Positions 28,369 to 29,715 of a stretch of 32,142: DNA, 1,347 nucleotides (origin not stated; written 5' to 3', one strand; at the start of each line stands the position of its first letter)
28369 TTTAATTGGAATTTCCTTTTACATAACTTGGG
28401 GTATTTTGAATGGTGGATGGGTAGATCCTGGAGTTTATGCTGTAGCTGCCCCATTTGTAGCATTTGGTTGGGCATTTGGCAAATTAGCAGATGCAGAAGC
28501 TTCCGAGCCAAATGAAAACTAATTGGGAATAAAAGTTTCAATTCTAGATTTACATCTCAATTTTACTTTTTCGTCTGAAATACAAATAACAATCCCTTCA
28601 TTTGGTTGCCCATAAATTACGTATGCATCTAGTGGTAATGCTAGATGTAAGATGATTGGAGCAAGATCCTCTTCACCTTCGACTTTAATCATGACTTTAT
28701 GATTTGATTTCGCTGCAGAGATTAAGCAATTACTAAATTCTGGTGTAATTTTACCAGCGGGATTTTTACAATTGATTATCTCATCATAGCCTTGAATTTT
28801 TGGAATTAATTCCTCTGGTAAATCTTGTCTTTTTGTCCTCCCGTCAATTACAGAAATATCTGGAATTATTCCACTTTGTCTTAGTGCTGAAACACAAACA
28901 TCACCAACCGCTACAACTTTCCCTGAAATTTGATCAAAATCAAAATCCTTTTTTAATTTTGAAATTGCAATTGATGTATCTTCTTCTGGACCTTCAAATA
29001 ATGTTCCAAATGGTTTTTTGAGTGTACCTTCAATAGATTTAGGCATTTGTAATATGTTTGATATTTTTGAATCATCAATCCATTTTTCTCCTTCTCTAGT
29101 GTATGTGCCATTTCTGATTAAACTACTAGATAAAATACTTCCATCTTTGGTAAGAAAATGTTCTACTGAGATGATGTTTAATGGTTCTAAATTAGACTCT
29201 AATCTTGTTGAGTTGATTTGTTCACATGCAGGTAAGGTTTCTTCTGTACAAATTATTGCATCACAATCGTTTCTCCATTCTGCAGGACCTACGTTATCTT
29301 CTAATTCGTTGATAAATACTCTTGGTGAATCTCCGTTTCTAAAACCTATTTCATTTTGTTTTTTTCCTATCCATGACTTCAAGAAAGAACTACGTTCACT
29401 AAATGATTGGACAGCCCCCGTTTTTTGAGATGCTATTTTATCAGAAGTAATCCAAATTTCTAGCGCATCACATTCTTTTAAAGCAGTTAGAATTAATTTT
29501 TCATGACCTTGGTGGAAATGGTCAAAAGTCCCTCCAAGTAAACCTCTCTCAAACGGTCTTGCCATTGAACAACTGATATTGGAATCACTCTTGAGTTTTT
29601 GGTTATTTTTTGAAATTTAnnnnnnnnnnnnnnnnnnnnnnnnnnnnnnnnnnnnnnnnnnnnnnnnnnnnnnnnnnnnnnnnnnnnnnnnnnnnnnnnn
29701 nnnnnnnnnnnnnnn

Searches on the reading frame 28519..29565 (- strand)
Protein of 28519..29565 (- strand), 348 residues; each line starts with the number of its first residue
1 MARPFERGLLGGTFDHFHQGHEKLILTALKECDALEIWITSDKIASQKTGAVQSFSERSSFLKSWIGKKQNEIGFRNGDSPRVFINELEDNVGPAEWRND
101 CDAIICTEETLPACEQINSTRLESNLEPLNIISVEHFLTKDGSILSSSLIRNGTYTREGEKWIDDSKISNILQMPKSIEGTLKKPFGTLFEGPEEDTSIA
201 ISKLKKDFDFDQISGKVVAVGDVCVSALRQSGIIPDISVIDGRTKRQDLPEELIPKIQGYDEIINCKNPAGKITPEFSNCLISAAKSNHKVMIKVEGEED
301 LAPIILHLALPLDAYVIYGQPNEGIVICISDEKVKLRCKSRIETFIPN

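Call 28: search_protein_families(library=pfam, proteins=[window:28519-29565:-], max_evalue=0.001)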
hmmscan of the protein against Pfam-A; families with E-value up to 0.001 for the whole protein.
window:28519-29565:- (348 aa): 2 families
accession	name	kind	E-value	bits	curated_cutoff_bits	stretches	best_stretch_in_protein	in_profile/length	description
PF04019.17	DUF359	-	1e-30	106.4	25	1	228-345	5-125/126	Protein of unknown function (DUF359)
PF01467.32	CTP_transf_like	-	4.8e-09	37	21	1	9-152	1-132/133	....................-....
